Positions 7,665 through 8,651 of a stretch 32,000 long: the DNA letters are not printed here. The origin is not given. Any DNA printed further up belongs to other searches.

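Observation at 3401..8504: The single ClpC AAA+ module is split across two ORFs with an unrelated ORF between them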

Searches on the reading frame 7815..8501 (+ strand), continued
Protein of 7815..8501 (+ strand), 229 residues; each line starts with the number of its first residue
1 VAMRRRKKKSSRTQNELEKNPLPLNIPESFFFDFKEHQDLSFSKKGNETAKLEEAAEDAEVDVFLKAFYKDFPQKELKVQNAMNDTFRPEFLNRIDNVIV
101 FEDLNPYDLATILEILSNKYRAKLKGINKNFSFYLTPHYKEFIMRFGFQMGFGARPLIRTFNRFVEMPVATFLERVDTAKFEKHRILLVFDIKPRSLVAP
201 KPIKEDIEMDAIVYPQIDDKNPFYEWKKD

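Call 76: fold_search(model_id=the predicted structure, library=pdb)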
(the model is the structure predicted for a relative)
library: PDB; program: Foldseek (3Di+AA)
matches with E <= 10: 463; with E <= 0.001: 141
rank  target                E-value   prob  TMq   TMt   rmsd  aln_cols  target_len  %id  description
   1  4lja                  1.4e-07  1.00  0.37  0.27   7.9       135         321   32  ClpB NBD2 R621Q from T. thermophilus in complex with AMPPCP and guanidinium chloride (released 2014-02-12)
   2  4lj4                  3.3e-07  1.00  0.38  0.28   7.6       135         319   32  ClpB NBD2 from T. thermophilus, nucleotide-free (released 2014-02-12)
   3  4lj5                  3.5e-07  1.00  0.36  0.27   8.1       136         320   31  ClpB NBD2 from T. thermophilus in complex with ADP (released 2014-02-12)
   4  4lj9                  4.9e-07  1.00  0.37  0.27   6.8       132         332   32  ClpB NBD2 R621Q from T. thermophilus in complex with AMPPCP (released 2014-02-12)
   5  4lj8                  5.2e-07  1.00  0.37  0.27   7.0       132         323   32  ClpB NBD2 R621Q from T. thermophilus in complex with ADP (released 2014-02-12)
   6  4lj7_A                5.9e-07  1.00  0.39  0.30   6.5       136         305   32  ClpB NBD2 K601Q from T. thermophilus in complex with MANT-dADP (released 2014-02-12)
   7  4fcv_A                9.3e-07  1.00  0.38  0.29   6.8       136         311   32  Crystal structure of the C-terminal domain of ClpB (released 2012-07-18)
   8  4lj6                  1.1e-06  1.00  0.38  0.27   6.8       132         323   32  ClpB NBD2 from T. thermophilus in complex with AMPPCP (released 2014-02-12)
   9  8xon_O                1.6e-06  1.00  0.38  0.16   5.5       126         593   28  Cryo-EM structure of the ClpC1:ClpP1P2 degradation complex in Streptomyces hawaiiensis (released 2024-03-27)
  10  4fcw_C                1.7e-06  1.00  0.37  0.29   4.8       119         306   34  Crystal structure of the C-terminal domain of ClpB (released 2012-07-18)
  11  4fct                  2.5e-06  1.00  0.40  0.32   5.8       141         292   32  Crystal structure of the C-terminal domain of ClpB (released 2012-07-18)
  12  9gi1_d                3.2e-06  1.00  0.38  0.16   4.0       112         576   28  Structure of the S.aureus MecA/ClpC/ClpP degradation system (released 2025-08-20)
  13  9qrw_C                3.2e-06  1.00  0.41  0.14   6.2       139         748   24  S.aureus ClpC dodecameric resting state (released 2025-07-30)
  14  4lj7_C                3.4e-06  1.00  0.39  0.31   6.6       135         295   32  ClpB NBD2 K601Q from T. thermophilus in complex with MANT-dADP (released 2014-02-12)
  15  4fd2_A                3.9e-06  1.00  0.38  0.30   6.7       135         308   32  Crystal structure of the C-terminal domain of ClpB (released 2012-07-18)
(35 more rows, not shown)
